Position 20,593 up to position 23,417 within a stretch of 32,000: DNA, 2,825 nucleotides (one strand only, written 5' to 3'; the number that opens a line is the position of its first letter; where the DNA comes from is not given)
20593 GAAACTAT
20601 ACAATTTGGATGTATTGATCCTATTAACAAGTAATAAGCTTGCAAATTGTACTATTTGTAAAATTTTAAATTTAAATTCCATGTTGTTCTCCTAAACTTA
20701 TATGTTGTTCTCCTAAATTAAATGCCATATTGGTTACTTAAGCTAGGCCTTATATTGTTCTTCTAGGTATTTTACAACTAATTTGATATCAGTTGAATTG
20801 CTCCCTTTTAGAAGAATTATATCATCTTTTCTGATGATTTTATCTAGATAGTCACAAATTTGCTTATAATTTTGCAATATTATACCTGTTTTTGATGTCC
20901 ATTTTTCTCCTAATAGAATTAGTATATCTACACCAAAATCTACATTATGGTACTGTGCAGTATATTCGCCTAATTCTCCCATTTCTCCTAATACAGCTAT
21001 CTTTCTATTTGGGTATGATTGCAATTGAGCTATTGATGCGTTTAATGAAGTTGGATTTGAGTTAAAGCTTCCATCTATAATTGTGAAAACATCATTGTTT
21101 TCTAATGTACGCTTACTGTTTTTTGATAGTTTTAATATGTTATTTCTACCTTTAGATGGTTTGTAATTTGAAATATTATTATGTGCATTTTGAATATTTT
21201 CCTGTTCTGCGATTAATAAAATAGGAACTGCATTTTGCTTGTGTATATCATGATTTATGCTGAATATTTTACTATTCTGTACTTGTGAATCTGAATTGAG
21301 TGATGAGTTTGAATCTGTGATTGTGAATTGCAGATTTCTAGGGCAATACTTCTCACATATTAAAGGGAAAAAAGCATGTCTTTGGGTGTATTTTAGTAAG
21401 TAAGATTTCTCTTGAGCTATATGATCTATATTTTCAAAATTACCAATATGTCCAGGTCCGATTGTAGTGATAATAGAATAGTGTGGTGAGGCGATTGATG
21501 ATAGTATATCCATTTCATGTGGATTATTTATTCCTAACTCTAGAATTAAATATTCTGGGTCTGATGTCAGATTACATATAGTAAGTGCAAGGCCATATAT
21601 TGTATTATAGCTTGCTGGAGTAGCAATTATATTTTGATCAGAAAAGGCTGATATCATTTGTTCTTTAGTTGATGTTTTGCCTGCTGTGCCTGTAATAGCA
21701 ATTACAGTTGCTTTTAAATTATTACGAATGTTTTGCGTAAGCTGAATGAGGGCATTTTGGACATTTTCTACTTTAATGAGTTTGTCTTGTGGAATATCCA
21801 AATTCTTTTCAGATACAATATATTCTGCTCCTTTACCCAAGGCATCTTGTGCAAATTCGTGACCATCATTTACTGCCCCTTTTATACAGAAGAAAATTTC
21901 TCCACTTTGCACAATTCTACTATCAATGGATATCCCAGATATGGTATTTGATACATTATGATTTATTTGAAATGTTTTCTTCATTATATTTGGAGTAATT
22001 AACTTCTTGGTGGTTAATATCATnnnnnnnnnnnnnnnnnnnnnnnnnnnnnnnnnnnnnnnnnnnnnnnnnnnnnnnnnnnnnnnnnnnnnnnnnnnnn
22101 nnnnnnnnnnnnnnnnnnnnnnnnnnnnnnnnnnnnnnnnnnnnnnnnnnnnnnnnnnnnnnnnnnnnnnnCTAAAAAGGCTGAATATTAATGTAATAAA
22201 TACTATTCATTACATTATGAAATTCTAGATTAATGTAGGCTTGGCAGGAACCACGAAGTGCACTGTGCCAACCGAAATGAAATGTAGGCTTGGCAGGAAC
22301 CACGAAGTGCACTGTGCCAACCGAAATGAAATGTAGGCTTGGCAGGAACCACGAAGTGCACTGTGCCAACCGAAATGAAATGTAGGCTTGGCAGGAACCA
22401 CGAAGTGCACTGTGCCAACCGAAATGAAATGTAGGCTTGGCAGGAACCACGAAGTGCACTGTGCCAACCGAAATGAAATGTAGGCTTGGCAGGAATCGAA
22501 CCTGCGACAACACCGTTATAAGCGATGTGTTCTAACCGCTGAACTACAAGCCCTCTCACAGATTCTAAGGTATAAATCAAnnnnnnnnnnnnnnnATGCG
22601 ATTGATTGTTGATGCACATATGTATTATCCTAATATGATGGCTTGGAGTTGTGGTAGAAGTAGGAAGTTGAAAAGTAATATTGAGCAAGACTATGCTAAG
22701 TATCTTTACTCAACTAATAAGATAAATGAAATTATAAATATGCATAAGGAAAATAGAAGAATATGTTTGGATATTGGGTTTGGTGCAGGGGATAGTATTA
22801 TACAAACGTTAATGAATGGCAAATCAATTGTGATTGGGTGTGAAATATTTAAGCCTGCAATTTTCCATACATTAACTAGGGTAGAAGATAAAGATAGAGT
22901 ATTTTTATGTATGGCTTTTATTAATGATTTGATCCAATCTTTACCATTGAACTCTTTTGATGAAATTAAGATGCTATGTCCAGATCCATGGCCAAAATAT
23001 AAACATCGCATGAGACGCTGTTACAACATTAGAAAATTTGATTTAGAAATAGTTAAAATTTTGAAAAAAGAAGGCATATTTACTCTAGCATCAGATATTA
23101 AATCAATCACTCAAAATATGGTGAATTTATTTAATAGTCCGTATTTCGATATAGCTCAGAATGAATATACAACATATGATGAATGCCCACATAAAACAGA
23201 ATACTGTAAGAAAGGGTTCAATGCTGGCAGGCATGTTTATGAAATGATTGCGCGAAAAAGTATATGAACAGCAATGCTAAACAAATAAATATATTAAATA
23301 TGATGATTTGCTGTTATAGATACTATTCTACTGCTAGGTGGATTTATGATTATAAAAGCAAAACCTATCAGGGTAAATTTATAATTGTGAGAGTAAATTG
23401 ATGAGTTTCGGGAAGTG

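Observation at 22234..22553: Five perfect 49-bp tandem repeats fused to a tRNA 3' end, each re-copying the tRNA acceptor/T-arm end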

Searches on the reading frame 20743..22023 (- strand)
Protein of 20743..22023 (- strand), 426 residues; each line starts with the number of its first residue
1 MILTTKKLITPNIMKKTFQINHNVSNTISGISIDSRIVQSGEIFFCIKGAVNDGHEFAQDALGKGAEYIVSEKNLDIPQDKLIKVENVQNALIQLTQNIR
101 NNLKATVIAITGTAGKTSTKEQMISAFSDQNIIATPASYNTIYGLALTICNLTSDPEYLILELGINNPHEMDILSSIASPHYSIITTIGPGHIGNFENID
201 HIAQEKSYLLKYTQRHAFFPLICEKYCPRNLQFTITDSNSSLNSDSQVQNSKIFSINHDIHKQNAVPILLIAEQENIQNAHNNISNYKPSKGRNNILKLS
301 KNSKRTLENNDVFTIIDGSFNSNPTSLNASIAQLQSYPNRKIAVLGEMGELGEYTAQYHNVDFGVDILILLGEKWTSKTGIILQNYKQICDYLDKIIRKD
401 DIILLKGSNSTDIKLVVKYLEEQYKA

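Call 15: find_homologous_proteins(query=window:20743-22023:-, max_evalue=1e-10)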
Query window:20743-22023:- (426 aa): 2031 proteins with E <= 1e-10 among 5464 candidates; the best 120 are listed.
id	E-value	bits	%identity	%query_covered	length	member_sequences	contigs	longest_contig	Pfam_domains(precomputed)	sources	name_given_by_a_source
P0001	1.9e-276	935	100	100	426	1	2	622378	PF02875.27,PF08245.19,PF01225.31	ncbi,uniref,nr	ncbi:UDP-N-acetylmuramoyl-tripeptide--D-alanyl-D-alanine ligase [Candidatus Cytomitobacter primus]|u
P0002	5.6e-142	492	59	96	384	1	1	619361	PF02875.27,PF08245.19,PF01225.31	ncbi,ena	-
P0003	2.3e-135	470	58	97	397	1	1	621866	PF02875.27,PF08245.19,PF01225.31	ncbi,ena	-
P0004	6.5e-133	462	55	98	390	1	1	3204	PF02875.27,PF08245.19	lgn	-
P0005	8.0e-133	462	55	98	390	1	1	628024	PF02875.27,PF08245.19,PF01225.31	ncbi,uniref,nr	ncbi:hypothetical protein FZC35_00420 [Candidatus Cytomitobacter indipagum]|uniref:UDP-N-acetylmuram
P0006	1.5e-100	355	47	93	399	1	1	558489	PF02875.27,PF08245.19,PF01225.31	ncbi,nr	ncbi:MAG: UDP-N-acetylmuramoyl-tripeptide--D-alanyl-D-alanine ligase [Alphaproteobacteria bacterium]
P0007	1.1e-91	326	41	94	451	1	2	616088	PF08245.19,PF01225.31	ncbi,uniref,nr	ncbi:Mur ligase family protein [Candidatus Nesciobacter abundans]|uniref:UDP-N-acetylmuramoyl-tripep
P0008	1.1e-46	178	31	93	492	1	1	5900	PF02875.27,PF08245.19,PF01225.31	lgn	-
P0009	7.8e-44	169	33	93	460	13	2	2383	PF02875.27,PF08245.19,PF01225.31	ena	-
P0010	8.0e-44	169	32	93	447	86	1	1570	PF02875.27,PF08245.19,PF01225.31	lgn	-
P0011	9.1e-44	168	31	97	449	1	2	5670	PF02875.27,PF08245.19,PF01225.31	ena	-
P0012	5.0e-43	166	32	93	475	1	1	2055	PF02875.27,PF08245.19,PF01225.31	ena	-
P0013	1.4e-42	165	31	93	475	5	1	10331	PF02875.27,PF08245.19,PF01225.31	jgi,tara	tara:strand:- start:45 stop:1472 length:1428 start_codon:yes stop_codon:yes gene_type:complete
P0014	3.8e-42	163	31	98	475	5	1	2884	PF02875.27,PF08245.19,PF01225.31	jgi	jgi:UDP-N-acetylmuramoyl-tripeptide--D-alanyl-D-alanine ligase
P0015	5.0e-42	163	31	93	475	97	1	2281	PF02875.27,PF08245.19,PF01225.31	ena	-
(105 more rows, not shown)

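Call 17: find_encoding_contigs(protein=P0002, flank=6000, max_places=3)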
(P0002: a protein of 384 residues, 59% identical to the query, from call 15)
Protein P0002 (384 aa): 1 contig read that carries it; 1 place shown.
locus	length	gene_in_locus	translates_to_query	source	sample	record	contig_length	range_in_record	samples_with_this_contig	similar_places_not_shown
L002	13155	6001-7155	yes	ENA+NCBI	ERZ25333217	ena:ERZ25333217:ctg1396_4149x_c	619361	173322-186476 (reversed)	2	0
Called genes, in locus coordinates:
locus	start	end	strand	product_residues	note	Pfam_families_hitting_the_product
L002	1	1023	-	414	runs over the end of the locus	PF00083:Sugar_tr, PF07690:MFS_1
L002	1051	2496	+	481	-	PF00005:ABC_tran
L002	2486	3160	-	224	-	PF01148:CTP_transf_1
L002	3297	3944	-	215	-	PF01255:Prenyltransf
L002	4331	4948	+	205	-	PF02390:Methyltransf_4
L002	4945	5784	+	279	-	PF01715:IPPT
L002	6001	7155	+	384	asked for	PF01225:Mur_ligase, PF08245:Mur_ligase_M, PF02875:Mur_ligase_C (weak)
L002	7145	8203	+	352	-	PF00953:Glycos_transf_4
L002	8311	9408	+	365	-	PF08245:Mur_ligase_M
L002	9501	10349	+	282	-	PF02511:Thy1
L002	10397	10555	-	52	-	-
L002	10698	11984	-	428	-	PF07690:MFS_1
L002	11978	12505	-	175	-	PF00625:Guanylate_kin, PF13238:AAA_18 (weak)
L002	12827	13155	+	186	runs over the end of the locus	PF01386:Ribosomal_L25p, PF14693:Ribosomal_TL5_C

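Call 18: find_encoding_contigs(protein=P0003, flank=6000, max_places=3)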
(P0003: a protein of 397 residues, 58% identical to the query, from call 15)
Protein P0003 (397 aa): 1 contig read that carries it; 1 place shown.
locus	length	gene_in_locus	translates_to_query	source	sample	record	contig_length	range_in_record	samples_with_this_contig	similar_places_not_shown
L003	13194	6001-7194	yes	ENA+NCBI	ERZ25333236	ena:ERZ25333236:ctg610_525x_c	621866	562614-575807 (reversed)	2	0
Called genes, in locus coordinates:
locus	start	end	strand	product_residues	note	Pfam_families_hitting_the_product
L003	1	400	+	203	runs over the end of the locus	PF02390:Methyltransf_4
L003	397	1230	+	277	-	PF01745:IPT (faint), PF01715:IPPT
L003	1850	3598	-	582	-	-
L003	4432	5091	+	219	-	PF01255:Prenyltransf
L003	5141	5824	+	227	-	PF01148:CTP_transf_1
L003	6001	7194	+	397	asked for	PF01225:Mur_ligase, PF08245:Mur_ligase_M, PF02875:Mur_ligase_C (weak)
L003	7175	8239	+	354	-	PF00953:Glycos_transf_4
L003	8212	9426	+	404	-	PF08245:Mur_ligase_M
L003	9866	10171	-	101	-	-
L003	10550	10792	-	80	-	-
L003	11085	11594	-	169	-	PF01195:Pept_tRNA_hydro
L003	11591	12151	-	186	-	PF01386:Ribosomal_L25p, PF14693:Ribosomal_TL5_C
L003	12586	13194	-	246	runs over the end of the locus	PF00023:Ank (faint), PF13606:Ank_3 (faint), PF13637:Ank_4 (faint), PF13857:Ank_5 (faint), PF12796:Ank_2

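Call 19: find_encoding_contigs(protein=P0005, flank=6000, max_places=3)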
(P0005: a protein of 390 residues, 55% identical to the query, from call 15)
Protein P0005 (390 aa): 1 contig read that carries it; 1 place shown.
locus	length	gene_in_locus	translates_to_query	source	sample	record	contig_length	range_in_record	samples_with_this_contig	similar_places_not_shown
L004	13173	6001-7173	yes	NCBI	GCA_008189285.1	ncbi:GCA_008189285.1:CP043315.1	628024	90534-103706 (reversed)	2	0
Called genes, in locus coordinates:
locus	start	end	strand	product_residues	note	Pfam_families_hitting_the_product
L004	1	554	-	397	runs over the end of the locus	PF00083:Sugar_tr, PF07690:MFS_1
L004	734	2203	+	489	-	PF00005:ABC_tran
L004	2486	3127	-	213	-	PF01148:CTP_transf_1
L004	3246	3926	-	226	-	PF01255:Prenyltransf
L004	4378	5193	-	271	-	PF01715:IPPT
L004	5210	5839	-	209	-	PF02390:Methyltransf_4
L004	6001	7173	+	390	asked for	PF01225:Mur_ligase (weak), PF02875:Mur_ligase_C (faint), PF08245:Mur_ligase_M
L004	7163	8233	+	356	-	PF00953:Glycos_transf_4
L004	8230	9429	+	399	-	PF08245:Mur_ligase_M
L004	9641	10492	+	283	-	PF02511:Thy1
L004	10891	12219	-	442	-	PF07690:MFS_1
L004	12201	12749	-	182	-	PF00625:Guanylate_kin, PF13238:AAA_18 (weak)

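Call 29: find_encoding_contigs(protein=P0006, flank=8000, max_places=3)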
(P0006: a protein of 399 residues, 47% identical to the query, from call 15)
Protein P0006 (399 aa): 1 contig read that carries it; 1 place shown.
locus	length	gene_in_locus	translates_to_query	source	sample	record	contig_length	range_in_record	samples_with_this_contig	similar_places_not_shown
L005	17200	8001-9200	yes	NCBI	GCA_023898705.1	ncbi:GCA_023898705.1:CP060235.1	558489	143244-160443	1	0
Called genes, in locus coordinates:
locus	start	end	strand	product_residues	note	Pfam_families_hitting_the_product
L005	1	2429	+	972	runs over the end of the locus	-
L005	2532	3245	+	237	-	PF00023:Ank (faint), PF12796:Ank_2 (faint), PF13637:Ank_4 (faint), PF13857:Ank_5 (faint)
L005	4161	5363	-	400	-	-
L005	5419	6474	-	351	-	-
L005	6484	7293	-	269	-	PF01745:IPT (faint), PF01715:IPPT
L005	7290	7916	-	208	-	PF02390:Methyltransf_4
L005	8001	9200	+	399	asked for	PF01225:Mur_ligase, PF08245:Mur_ligase_M, PF02875:Mur_ligase_C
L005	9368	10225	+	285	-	PF10555:MraY_sig1 (weak), PF00953:Glycos_transf_4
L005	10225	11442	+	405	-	PF08245:Mur_ligase_M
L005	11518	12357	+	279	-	PF02511:Thy1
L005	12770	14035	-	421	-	PF07690:MFS_1 (weak)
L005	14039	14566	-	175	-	PF00625:Guanylate_kin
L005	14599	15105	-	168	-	PF01195:Pept_tRNA_hydro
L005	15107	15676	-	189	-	PF01386:Ribosomal_L25p, PF14693:Ribosomal_TL5_C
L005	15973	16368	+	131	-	PF00830:Ribosomal_L28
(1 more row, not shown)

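Call 30: find_encoding_contigs(protein=P0007, flank=8000, max_places=3)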
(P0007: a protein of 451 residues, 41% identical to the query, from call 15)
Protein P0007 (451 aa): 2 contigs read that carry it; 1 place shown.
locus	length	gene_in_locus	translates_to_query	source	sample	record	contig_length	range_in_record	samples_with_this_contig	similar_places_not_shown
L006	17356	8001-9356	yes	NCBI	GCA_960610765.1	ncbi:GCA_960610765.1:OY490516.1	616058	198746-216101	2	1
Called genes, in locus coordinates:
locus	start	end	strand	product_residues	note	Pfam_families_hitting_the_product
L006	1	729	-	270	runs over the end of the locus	PF01148:CTP_transf_1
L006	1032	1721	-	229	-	PF01255:Prenyltransf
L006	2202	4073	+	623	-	-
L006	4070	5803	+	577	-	-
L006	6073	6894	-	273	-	PF01745:IPT (faint), PF01715:IPPT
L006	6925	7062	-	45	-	-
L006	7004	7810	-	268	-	PF02390:Methyltransf_4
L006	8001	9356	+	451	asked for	PF01225:Mur_ligase, PF08245:Mur_ligase_M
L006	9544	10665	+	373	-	PF00953:Glycos_transf_4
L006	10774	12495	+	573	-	PF08245:Mur_ligase_M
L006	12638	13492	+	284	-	PF02511:Thy1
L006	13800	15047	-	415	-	PF07690:MFS_1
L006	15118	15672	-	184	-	PF00625:Guanylate_kin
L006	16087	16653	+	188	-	PF01386:Ribosomal_L25p, PF14693:Ribosomal_TL5_C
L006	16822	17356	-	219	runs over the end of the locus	PF01195:Pept_tRNA_hydro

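Call 39: find_related_loci(query=P0001, collection=genome_contigs, flank=10000)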
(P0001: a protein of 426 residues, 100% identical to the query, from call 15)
Query P0001 (426 aa) in genome_contigs; peptide patterns used: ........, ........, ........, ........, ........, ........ (x = any residue, [..] = any of these).
64 stretches matched a pattern; 1 encode a relative of the query (tblastn E <= 1e-3); 1 distinct loci.
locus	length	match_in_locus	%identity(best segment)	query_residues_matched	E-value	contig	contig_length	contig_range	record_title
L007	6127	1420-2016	32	11-210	1e-22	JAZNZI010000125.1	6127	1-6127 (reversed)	MAG: Eubacteriales bacterium isolate T1900044768_TS20190234.MAGScoT_cleanbin_000055 SGB_2436_k141_1429146, whole genome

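Call 48: search_protein_families(library=pfam, proteins=[L003:1850-3598:-], max_evalue=0.001)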
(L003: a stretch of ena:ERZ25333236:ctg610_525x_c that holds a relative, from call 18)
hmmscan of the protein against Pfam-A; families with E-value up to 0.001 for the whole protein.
L003:1850-3598:- (582 aa): 14 families
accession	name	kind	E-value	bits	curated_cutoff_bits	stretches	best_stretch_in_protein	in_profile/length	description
PF00023.36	Ank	-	7.4e-101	324.6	21.1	13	488-520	1-33/33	Ankyrin repeat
PF12796.13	Ank_2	-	5.4e-97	319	27.3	7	321-411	1-88/90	Ankyrin repeats (3 copies)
PF13637.12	Ank_4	-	2.6e-84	275.7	22.7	10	321-370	1-50/50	Ankyrin repeats (many copies)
PF13857.12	Ank_5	-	3.2e-81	266.8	27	11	171-225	1-56/56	Ankyrin repeats (many copies)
PF13606.12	Ank_3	-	1.5e-74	236.3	22.3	2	85-113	1-29/30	Ankyrin repeat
PF23745.1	ANK_LRRK2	-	1.6e-17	64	27.5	0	93-144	38-89/130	LRRK2 ANK repeat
PF24521.3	Ank_KRIT1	-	6.6e-17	62.1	80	0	487-564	44-121/149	KRIT1 ankyrin-repeats domain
PF06563.17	DUF1125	-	1.2e-12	48.6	28.3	0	332-361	6-34/66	Protein of unknown function (DUF1125)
PF13309.12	HTH_22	-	1.5e-08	35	29.6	0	120-143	14-37/63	HTH domain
PF10423.15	AMNp_N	-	2.1e-08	34.4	27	0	274-299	93-118/154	Bacterial AMP nucleoside phosphorylase N-terminus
PF16924.11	DpaA_N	-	2.6e-05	24.8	29.2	0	66-99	12-45/116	Dipicolinate synthase subunit A N-terminal domain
PF21473.3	Ssb-like_OB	-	2.7e-05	24.7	24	0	282-301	47-66/97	Single-stranded DNA binding protein Ssb-like, OB fold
PF22132.1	TilS-like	-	7e-05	22.6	30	0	131-149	35-53/66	TilS-like substrate binding domain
PF24407.1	HTH_upst_double_PIN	-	0.00075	20.2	27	0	418-444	27-52/70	HTH_upstream_double_PIN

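Call 62: find_encoding_contigs(protein=P0004, flank=3000, max_places=4)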
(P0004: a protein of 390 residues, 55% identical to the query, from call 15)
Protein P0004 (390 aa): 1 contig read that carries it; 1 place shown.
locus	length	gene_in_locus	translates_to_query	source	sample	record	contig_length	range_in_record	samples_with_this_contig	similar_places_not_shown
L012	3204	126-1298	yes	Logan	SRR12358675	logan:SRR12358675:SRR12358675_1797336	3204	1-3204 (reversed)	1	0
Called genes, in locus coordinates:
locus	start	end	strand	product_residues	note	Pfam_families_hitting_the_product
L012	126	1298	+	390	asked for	PF02875:Mur_ligase_C (faint), PF08245:Mur_ligase_M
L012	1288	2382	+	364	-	PF00953:Glycos_transf_4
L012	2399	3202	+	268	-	?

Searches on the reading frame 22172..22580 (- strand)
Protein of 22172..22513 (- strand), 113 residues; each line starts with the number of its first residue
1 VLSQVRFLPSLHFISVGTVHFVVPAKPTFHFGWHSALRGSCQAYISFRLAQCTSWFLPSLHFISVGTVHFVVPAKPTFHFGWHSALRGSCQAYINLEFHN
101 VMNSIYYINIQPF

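Call 48: search_protein_families(library=pfam, proteins=[window:22172-22513:-, window:22230-22580:-], max_evalue=0.001)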
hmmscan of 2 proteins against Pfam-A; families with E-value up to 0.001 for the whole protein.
window:22172-22513:- (113 aa): 0 families

window:22230-22580:- (116 aa): 0 families

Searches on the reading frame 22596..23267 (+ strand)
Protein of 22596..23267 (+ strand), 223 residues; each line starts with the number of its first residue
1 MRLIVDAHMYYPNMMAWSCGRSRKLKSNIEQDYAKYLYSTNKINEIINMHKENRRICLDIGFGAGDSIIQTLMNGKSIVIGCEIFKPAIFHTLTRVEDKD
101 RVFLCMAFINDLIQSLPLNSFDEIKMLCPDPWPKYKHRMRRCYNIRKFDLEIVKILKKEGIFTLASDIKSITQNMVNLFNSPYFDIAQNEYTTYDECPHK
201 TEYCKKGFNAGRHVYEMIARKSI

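Call 8: find_encoding_contigs(protein=window:22596-23267:+, flank=5000, max_places=10)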
Protein window:22596-23267:+ (223 aa): 2 contigs read that carry it; 1 place shown.
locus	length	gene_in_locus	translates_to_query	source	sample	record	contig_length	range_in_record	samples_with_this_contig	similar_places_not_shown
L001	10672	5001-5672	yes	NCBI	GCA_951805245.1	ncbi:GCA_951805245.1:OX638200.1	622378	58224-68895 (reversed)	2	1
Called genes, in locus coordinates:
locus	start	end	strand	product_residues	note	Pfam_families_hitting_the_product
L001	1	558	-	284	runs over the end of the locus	PF02511:Thy1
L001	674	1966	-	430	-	PF08245:Mur_ligase_M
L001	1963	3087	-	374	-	PF00953:Glycos_transf_4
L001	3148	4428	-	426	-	PF01225:Mur_ligase, PF08245:Mur_ligase_M, PF02875:Mur_ligase_C (weak)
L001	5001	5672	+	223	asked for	PF02390:Methyltransf_4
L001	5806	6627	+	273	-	PF01715:IPPT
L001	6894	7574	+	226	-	PF01255:Prenyltransf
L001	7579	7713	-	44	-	-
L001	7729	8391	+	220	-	PF01148:CTP_transf_1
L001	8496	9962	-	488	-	PF00005:ABC_tran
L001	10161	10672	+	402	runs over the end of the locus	PF00083:Sugar_tr, PF07690:MFS_1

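Call 49: find_homologous_proteins(query=window:22596-23267:+, max_evalue=1e-15)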
Query window:22596-23267:+ (223 aa): 6 proteins with E <= 1e-15 among 73 candidates.
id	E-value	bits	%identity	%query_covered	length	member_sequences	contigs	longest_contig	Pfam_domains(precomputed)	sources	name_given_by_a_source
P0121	2.8e-145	500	100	96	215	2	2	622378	PF02390.24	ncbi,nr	ncbi:class I SAM-dependent methyltransferase [Candidatus Cytomitobacter primus]|nr:hypothetical prot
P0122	5.4e-80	286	59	94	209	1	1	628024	PF02390.24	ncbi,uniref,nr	ncbi:hypothetical protein FZC35_00430 [Candidatus Cytomitobacter indipagum]|uniref:tRNA (guanine(46)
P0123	1.3e-78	282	59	96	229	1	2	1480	PF02390.24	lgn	-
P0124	1.8e-70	255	57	93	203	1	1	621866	PF02390.24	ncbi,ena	-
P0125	7.4e-67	243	54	93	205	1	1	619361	PF02390.24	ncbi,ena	-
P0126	5.5e-54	201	45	93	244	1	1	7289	PF02390.24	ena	-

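Call 50: find_encoding_contigs(protein=P0124, flank=10000, max_places=3)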
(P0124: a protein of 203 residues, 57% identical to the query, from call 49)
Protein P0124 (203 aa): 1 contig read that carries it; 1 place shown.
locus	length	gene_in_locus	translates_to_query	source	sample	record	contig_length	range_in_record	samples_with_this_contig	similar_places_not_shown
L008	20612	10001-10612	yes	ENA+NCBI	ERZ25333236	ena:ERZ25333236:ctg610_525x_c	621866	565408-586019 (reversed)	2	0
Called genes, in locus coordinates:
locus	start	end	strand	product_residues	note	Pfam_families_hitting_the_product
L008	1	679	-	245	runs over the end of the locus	PF02357:NusG (faint), PF00467:KOW (faint)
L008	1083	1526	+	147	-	-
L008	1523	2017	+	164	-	-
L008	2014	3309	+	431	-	PF05936:T6SS_VasE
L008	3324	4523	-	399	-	PF00083:Sugar_tr, PF07690:MFS_1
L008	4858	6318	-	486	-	PF00005:ABC_tran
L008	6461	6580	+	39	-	-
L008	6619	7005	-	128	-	PF04364:DNA_pol3_chi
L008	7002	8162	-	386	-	PF00999:Na_H_Exchanger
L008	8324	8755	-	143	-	PF00830:Ribosomal_L28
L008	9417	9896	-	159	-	-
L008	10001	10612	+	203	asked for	PF02390:Methyltransf_4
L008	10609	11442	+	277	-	PF01745:IPT (faint), PF01715:IPPT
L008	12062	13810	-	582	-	-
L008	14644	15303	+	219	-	PF01255:Prenyltransf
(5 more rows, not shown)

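Call 51: find_encoding_contigs(protein=P0126, flank=8000, max_places=3)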
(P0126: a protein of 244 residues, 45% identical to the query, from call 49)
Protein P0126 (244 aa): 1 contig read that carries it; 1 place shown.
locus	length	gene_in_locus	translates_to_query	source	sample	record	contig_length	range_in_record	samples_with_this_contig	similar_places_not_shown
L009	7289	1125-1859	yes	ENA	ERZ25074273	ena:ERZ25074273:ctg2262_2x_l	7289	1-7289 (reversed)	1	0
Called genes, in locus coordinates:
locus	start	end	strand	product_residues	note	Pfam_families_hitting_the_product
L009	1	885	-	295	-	?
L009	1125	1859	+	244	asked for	PF02390:Methyltransf_4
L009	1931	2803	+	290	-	PF01715:IPPT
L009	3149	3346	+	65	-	PF01255:Prenyltransf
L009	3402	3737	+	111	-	PF01255:Prenyltransf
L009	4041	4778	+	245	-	PF01148:CTP_transf_1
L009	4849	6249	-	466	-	PF00005:ABC_tran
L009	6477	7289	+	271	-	?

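Call 61: find_encoding_contigs(protein=P0123, flank=3000, max_places=4)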
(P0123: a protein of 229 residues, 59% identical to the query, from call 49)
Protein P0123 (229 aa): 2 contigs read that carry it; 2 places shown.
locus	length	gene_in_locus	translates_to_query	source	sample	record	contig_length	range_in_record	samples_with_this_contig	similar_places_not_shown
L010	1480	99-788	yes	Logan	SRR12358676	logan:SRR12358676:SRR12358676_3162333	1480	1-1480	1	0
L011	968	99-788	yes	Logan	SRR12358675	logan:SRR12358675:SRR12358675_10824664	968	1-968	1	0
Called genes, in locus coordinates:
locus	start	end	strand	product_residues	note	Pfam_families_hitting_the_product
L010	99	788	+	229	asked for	PF02390:Methyltransf_4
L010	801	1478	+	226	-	?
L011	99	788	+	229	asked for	PF02390:Methyltransf_4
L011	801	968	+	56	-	?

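Call 83: find_encoding_contigs(protein=P0121, flank=2500, max_places=10)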
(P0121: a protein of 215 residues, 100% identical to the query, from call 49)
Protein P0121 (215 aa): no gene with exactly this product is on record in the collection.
